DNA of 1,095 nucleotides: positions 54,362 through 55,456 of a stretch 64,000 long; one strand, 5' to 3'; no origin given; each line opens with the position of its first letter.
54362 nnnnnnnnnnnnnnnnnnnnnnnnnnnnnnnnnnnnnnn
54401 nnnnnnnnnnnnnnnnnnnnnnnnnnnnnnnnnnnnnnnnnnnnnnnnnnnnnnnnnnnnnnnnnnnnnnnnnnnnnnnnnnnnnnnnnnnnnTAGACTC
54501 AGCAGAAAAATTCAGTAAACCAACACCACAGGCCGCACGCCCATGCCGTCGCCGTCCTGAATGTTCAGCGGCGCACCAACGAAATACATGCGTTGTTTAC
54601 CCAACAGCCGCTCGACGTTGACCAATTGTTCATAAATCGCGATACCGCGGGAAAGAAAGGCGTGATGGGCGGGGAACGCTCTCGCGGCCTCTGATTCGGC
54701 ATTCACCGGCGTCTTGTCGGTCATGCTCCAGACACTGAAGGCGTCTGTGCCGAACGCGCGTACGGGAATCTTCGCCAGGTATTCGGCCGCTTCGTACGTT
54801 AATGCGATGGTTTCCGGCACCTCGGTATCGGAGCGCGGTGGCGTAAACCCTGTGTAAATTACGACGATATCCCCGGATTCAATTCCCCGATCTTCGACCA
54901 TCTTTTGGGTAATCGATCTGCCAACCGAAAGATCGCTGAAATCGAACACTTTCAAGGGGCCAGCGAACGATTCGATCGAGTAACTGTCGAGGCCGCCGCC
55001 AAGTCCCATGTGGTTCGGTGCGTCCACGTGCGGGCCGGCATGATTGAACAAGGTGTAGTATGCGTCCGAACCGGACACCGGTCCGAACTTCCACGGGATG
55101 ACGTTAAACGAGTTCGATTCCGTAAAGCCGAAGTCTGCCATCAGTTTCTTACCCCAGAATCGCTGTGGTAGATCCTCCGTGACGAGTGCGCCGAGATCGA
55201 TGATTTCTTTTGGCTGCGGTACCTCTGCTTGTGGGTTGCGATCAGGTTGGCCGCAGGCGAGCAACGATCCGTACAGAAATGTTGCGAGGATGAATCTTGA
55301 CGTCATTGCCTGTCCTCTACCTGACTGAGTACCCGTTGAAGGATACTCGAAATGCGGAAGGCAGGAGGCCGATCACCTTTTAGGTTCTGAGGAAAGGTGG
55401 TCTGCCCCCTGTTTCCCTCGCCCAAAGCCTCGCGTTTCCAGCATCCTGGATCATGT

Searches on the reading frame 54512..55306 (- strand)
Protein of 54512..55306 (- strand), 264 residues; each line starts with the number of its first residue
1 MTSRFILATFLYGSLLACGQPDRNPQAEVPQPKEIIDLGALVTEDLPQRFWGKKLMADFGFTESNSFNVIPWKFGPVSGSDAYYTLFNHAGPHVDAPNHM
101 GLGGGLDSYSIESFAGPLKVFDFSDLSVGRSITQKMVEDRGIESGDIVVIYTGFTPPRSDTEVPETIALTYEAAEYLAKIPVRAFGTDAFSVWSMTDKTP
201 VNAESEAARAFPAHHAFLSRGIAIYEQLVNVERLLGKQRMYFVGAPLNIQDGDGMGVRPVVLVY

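Call 34: search_protein_families(library=pfam, proteins=[window:54512-55306:-], max_evalue=0.001)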
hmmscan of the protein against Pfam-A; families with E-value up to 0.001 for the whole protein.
window:54512-55306:- (264 aa): 1 family
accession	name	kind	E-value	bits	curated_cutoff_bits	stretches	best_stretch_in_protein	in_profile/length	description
PF04199.19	Cyclase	-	9e-17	62.1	23.1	1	68-192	17-140/142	Putative cyclase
